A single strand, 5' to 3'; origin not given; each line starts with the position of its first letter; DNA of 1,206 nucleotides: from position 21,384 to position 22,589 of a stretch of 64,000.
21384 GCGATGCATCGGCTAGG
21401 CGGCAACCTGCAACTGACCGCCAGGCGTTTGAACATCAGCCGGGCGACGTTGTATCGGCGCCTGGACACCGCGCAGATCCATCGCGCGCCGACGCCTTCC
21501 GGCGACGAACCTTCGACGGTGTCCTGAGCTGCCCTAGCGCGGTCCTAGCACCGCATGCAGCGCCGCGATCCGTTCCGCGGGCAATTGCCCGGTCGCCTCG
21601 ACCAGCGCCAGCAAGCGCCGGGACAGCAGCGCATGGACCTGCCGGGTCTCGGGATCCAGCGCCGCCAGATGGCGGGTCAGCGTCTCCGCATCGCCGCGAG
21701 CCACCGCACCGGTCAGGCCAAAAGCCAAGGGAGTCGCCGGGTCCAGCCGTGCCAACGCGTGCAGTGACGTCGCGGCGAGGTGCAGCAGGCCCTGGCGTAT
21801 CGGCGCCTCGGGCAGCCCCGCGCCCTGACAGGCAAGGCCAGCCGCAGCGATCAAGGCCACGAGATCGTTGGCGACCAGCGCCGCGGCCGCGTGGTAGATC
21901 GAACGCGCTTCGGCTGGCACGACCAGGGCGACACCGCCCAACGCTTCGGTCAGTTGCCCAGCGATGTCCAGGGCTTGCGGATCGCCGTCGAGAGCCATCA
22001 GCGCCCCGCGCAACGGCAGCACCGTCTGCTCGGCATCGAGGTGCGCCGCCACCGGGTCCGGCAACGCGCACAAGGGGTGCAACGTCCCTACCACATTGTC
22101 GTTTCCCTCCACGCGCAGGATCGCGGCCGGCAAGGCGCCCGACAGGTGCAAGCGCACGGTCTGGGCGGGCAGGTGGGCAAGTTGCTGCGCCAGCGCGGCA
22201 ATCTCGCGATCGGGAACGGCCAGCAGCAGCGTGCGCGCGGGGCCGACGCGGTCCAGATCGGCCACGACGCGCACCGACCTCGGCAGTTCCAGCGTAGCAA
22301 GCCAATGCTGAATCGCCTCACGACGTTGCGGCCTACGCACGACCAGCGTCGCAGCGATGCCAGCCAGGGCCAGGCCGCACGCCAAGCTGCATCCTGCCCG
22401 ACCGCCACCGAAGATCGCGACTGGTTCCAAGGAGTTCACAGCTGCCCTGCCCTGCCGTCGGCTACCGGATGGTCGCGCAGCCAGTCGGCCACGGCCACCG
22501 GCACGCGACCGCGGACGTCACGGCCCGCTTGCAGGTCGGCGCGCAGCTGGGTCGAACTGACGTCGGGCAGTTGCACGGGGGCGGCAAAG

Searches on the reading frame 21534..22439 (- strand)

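Call 19: search_protein_families(library=pfam, proteins=[window:21534-22439:-], max_evalue=0.001)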
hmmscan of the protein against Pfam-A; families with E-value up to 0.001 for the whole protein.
window:21534-22439:- (301 aa): 4 families
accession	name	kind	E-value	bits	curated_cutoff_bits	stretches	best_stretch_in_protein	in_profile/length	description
PF10728.14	DUF2520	-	1e-23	83.8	25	1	148-275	3-124/125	Domain of unknown function (DUF2520)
PF01210.29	NAD_Gly3P_dh_N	-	1.5e-06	28.7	23.1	1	7-96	2-98/158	NAD-dependent glycerol-3-phosphate dehydrogenase N-terminus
PF10727.15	Rossmann-like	-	0.00022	21.4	23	1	7-109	17-117/131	Rossmann-like domain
PF02558.23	ApbA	-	0.00032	20.8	22.2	1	7-93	1-92/150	Ketopantoate reductase PanE/ApbA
